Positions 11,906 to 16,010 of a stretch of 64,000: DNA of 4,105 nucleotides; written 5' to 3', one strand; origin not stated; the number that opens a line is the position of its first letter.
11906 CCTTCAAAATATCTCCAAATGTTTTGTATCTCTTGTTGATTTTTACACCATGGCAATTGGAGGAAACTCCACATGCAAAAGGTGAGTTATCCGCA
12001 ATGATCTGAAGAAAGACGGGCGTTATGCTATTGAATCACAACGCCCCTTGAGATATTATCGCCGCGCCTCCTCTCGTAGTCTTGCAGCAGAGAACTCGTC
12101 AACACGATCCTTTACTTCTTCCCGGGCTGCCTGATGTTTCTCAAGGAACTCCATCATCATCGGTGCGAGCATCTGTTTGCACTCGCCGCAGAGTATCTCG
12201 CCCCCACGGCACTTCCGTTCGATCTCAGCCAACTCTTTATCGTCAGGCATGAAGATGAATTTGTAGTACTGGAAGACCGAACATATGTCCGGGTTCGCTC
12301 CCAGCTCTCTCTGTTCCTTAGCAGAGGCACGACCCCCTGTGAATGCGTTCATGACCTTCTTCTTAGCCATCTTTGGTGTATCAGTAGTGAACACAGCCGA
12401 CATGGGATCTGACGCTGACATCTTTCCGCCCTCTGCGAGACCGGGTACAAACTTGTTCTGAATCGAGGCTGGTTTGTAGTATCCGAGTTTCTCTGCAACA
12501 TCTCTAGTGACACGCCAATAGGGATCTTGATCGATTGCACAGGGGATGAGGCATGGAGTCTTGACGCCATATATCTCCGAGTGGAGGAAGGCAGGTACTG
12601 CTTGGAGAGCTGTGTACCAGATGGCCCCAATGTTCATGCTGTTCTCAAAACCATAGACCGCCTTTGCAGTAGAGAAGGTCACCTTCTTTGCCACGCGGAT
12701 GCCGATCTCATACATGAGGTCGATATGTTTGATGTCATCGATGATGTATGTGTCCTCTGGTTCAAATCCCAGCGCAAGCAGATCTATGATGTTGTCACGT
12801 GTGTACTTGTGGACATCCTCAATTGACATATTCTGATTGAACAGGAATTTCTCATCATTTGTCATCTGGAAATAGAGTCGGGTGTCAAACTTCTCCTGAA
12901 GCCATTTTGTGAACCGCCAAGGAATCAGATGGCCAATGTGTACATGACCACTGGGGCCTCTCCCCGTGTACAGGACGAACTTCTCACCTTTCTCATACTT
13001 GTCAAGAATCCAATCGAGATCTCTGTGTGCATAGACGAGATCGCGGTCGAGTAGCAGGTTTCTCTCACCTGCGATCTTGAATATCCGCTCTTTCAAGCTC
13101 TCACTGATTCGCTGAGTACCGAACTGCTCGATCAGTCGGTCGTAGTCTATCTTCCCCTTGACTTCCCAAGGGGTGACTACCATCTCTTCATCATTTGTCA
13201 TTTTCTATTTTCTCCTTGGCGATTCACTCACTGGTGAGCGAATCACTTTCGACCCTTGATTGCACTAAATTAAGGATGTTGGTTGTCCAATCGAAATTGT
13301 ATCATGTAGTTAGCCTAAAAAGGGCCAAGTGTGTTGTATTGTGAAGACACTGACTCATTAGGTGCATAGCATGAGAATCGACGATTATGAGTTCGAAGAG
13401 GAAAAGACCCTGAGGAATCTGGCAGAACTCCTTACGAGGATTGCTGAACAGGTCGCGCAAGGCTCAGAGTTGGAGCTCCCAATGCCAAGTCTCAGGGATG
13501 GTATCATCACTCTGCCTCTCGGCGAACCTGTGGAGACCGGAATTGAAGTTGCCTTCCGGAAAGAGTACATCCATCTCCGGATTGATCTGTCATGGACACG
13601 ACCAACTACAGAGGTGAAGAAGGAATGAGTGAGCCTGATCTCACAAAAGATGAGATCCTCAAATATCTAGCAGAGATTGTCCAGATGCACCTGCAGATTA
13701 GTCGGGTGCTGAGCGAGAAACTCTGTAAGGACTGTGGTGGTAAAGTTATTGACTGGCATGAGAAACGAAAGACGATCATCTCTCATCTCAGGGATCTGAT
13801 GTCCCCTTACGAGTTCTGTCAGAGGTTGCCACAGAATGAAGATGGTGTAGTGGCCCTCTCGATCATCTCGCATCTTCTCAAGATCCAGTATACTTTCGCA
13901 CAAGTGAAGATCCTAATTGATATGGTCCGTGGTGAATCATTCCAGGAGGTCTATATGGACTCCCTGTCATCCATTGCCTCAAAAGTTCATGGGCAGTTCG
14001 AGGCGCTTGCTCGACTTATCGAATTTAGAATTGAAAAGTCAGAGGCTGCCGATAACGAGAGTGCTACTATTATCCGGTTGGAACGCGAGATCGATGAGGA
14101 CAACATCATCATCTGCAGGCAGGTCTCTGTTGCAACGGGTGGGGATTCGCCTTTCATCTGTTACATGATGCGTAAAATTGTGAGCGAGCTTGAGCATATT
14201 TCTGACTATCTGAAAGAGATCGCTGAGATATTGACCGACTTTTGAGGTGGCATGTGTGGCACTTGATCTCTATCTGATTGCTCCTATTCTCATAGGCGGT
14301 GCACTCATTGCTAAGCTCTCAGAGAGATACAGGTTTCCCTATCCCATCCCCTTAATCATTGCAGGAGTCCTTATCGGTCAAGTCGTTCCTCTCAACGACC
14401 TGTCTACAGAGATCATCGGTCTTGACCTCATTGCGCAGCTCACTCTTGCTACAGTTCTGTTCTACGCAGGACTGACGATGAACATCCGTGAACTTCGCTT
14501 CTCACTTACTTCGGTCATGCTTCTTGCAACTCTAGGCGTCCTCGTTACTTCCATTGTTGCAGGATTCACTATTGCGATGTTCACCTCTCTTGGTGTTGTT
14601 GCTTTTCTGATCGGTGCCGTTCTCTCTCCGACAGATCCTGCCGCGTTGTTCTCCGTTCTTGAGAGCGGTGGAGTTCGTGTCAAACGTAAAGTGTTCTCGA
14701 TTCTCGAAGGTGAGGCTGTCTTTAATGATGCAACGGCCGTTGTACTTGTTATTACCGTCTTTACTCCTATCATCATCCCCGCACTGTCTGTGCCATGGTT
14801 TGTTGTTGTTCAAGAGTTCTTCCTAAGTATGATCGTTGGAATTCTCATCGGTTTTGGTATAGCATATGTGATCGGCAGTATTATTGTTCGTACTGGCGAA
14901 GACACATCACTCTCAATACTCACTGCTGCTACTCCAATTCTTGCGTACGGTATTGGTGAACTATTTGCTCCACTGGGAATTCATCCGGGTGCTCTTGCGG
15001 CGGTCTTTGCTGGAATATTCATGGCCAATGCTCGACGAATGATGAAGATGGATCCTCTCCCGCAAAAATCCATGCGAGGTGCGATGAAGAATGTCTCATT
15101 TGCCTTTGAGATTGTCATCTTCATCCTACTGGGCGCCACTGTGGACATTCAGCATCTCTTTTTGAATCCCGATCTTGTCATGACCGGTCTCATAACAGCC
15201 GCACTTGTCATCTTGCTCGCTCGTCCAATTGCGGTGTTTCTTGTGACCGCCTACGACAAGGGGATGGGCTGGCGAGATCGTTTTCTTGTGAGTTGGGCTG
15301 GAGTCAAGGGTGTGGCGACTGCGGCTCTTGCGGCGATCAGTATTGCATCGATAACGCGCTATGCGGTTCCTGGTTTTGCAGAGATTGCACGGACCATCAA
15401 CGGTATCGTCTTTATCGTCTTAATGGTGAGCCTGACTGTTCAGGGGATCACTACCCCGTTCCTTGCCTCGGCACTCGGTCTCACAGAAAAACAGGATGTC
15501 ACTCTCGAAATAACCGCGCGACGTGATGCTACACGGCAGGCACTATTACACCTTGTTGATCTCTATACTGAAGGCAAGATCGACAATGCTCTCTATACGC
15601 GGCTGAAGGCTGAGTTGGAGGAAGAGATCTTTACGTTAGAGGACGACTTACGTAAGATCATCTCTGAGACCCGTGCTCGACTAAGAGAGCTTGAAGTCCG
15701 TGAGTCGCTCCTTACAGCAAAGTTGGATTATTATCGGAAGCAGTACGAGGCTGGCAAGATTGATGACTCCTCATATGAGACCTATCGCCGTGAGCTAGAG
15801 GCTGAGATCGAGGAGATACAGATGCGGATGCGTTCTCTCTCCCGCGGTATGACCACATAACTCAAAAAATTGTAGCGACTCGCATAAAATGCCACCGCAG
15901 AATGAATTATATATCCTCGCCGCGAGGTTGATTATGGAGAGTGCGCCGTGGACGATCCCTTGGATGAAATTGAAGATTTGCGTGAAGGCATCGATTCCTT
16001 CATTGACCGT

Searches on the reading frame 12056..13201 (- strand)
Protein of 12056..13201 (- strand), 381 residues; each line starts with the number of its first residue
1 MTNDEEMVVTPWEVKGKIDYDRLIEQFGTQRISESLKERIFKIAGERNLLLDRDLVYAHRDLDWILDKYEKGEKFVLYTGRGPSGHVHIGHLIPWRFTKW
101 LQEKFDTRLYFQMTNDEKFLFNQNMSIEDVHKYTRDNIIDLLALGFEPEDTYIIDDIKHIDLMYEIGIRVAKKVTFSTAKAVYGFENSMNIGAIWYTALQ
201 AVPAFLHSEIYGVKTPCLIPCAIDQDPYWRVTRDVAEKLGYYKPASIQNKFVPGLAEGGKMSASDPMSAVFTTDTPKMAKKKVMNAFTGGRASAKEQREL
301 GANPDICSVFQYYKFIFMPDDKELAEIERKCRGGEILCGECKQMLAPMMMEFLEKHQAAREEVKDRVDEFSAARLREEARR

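Call 56: search_protein_families(library=pfam, proteins=[window:12056-13201:-], max_evalue=0.00001)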
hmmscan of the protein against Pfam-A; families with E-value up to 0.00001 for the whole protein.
window:12056-13201:- (381 aa): 1 family
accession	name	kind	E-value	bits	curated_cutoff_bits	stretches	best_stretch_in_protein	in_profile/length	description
PF00579.31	tRNA-synt_1b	-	4.8e-26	92.2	21.1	1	72-353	3-291/292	tRNA synthetases class I (W and Y)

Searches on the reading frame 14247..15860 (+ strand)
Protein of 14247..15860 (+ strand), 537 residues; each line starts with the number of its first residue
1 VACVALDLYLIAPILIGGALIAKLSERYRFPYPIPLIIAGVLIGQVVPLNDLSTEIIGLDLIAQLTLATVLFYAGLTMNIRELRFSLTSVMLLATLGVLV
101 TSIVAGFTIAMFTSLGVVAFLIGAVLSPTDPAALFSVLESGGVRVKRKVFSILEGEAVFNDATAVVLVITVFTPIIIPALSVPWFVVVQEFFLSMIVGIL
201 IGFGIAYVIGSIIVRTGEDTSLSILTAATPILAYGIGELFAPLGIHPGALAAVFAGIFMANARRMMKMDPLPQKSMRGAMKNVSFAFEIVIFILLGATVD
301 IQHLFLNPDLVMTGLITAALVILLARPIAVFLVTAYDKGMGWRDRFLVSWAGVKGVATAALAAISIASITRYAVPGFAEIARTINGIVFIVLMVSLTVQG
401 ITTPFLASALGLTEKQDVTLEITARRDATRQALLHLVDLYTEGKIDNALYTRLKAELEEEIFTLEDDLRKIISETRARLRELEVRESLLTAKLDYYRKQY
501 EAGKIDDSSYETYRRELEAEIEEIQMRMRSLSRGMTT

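Call 56: search_protein_families(library=pfam, proteins=[window:14247-15860:+], max_evalue=0.00001)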
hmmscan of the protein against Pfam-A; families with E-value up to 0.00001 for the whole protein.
window:14247-15860:+ (537 aa): 2 families
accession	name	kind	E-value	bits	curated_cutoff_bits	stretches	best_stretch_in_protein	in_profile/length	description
PF00999.27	Na_H_Exchanger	-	3.5e-51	174.7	26.2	1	19-407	4-373/375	Sodium/hydrogen exchanger, transmembrane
PF18822.6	CdvA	-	1.6e-06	28.6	30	1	435-531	5-101/123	CdvA-like coiled-coil domain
